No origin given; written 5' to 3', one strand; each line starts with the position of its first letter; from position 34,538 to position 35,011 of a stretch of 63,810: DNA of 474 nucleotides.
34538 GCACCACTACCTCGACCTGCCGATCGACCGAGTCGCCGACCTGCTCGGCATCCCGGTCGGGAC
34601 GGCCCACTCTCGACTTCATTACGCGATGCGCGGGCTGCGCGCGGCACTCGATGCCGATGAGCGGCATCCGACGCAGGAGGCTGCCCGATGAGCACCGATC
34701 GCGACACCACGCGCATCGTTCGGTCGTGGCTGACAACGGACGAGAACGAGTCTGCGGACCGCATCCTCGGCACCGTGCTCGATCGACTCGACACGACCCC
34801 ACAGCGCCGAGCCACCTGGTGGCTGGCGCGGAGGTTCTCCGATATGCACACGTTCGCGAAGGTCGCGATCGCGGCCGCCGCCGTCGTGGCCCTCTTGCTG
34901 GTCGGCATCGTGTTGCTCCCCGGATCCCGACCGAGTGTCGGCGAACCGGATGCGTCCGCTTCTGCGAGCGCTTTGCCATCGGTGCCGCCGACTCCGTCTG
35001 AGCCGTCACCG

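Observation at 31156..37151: Tandem array of three paralogous ECF sigma / single-pass partner pairs with a shared upstream motif, flanked by decayed extra copies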

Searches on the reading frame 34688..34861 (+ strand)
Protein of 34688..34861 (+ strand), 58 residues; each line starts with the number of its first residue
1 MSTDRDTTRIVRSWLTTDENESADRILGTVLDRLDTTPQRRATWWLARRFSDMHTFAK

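Call 56: find_homologous_proteins(query=A7, max_evalue=0.001)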
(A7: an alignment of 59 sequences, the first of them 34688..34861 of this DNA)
Query A7 (59 sequences) (58 aa, profile of the alignment): 74 proteins with E <= 0.001 among 307 candidates.
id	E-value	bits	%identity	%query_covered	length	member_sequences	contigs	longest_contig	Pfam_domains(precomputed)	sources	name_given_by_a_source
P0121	1.1e-26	110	57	100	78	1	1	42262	-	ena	-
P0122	1.6e-26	110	66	100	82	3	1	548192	-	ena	-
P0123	2.2e-26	109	62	100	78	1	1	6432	-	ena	-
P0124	6.1e-26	108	64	100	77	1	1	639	-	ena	-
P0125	3.5e-25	105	55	95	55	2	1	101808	-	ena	-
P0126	8.3e-25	104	61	93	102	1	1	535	-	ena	-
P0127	1.0e-24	104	78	100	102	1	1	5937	-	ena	-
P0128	1.0e-24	104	52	100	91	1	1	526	-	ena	-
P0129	3.0e-24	102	59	88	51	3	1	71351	-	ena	-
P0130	2.0e-23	100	63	88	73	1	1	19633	-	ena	-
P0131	2.1e-23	100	65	88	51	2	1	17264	-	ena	-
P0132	2.7e-23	99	60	98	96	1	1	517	-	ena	-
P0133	6.0e-23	98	64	76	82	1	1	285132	-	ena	-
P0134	1.5e-22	97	63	93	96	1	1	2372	-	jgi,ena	jgi:hypothetical protein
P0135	5.8e-22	95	78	100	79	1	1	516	-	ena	-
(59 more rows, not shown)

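Call 62: search_protein_families(library=pfam, alignment_id=A7, max_evalue=1)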
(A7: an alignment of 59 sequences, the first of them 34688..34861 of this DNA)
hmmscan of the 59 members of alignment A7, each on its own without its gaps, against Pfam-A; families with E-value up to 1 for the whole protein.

A. member 1, window:34688-34861:+ (58 aa): 0 families

B. families by the number of members that match (of 59 scanned): 12 families
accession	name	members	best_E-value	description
PF10025.14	DUF2267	2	0.019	Uncharacterized conserved protein (DUF2267)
PF24410.1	wHTH-HSP90_Na-assoc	1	0.017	wHTH-Hsp90_Na associated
PF13404.12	HTH_AsnC-type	1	0.028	AsnC-type helix-turn-helix domain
PF17939.6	TetR_C_30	1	0.035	Tetracyclin repressor-like, C-terminal domain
PF20777.4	KH_SLS1_2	1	0.036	SLS1 protein second KH domain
PF20557.3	DnaT_2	1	0.055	Putative DnaT-like ssDNA binding protein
PF00646.38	F-box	1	0.14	F-box domain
PF14555.12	UBA_4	1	0.14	UBA-like domain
PF18285.6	LuxT_C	1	0.16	Tetracycline repressor LuxT C-terminal domain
PF07707.21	BACK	1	0.16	BTB And C-terminal Kelch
PF18083.6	PutA_N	1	0.17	Proline utilization A N-terminal domain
PF10414.14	CysG_dimeriser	1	0.17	Sirohaem synthase dimerisation region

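Call 70: search_solved_structures(query=A7, max_evalue=10, show_alignments=2)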
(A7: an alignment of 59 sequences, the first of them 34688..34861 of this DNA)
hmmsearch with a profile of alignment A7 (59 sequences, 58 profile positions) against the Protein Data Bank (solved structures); distinct sequences matched with E-value up to 10: 3.
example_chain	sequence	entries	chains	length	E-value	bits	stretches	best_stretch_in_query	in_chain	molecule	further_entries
7rdr_A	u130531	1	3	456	0.77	12.9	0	6-27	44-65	Circular tendon repeat protein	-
4gqz_A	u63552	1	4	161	1.7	11.8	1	20-42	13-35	Putative periplasmic or exported protein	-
3t6d_C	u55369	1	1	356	4.3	10.5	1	36-54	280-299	Photosynthetic reaction center cytochrome c subunit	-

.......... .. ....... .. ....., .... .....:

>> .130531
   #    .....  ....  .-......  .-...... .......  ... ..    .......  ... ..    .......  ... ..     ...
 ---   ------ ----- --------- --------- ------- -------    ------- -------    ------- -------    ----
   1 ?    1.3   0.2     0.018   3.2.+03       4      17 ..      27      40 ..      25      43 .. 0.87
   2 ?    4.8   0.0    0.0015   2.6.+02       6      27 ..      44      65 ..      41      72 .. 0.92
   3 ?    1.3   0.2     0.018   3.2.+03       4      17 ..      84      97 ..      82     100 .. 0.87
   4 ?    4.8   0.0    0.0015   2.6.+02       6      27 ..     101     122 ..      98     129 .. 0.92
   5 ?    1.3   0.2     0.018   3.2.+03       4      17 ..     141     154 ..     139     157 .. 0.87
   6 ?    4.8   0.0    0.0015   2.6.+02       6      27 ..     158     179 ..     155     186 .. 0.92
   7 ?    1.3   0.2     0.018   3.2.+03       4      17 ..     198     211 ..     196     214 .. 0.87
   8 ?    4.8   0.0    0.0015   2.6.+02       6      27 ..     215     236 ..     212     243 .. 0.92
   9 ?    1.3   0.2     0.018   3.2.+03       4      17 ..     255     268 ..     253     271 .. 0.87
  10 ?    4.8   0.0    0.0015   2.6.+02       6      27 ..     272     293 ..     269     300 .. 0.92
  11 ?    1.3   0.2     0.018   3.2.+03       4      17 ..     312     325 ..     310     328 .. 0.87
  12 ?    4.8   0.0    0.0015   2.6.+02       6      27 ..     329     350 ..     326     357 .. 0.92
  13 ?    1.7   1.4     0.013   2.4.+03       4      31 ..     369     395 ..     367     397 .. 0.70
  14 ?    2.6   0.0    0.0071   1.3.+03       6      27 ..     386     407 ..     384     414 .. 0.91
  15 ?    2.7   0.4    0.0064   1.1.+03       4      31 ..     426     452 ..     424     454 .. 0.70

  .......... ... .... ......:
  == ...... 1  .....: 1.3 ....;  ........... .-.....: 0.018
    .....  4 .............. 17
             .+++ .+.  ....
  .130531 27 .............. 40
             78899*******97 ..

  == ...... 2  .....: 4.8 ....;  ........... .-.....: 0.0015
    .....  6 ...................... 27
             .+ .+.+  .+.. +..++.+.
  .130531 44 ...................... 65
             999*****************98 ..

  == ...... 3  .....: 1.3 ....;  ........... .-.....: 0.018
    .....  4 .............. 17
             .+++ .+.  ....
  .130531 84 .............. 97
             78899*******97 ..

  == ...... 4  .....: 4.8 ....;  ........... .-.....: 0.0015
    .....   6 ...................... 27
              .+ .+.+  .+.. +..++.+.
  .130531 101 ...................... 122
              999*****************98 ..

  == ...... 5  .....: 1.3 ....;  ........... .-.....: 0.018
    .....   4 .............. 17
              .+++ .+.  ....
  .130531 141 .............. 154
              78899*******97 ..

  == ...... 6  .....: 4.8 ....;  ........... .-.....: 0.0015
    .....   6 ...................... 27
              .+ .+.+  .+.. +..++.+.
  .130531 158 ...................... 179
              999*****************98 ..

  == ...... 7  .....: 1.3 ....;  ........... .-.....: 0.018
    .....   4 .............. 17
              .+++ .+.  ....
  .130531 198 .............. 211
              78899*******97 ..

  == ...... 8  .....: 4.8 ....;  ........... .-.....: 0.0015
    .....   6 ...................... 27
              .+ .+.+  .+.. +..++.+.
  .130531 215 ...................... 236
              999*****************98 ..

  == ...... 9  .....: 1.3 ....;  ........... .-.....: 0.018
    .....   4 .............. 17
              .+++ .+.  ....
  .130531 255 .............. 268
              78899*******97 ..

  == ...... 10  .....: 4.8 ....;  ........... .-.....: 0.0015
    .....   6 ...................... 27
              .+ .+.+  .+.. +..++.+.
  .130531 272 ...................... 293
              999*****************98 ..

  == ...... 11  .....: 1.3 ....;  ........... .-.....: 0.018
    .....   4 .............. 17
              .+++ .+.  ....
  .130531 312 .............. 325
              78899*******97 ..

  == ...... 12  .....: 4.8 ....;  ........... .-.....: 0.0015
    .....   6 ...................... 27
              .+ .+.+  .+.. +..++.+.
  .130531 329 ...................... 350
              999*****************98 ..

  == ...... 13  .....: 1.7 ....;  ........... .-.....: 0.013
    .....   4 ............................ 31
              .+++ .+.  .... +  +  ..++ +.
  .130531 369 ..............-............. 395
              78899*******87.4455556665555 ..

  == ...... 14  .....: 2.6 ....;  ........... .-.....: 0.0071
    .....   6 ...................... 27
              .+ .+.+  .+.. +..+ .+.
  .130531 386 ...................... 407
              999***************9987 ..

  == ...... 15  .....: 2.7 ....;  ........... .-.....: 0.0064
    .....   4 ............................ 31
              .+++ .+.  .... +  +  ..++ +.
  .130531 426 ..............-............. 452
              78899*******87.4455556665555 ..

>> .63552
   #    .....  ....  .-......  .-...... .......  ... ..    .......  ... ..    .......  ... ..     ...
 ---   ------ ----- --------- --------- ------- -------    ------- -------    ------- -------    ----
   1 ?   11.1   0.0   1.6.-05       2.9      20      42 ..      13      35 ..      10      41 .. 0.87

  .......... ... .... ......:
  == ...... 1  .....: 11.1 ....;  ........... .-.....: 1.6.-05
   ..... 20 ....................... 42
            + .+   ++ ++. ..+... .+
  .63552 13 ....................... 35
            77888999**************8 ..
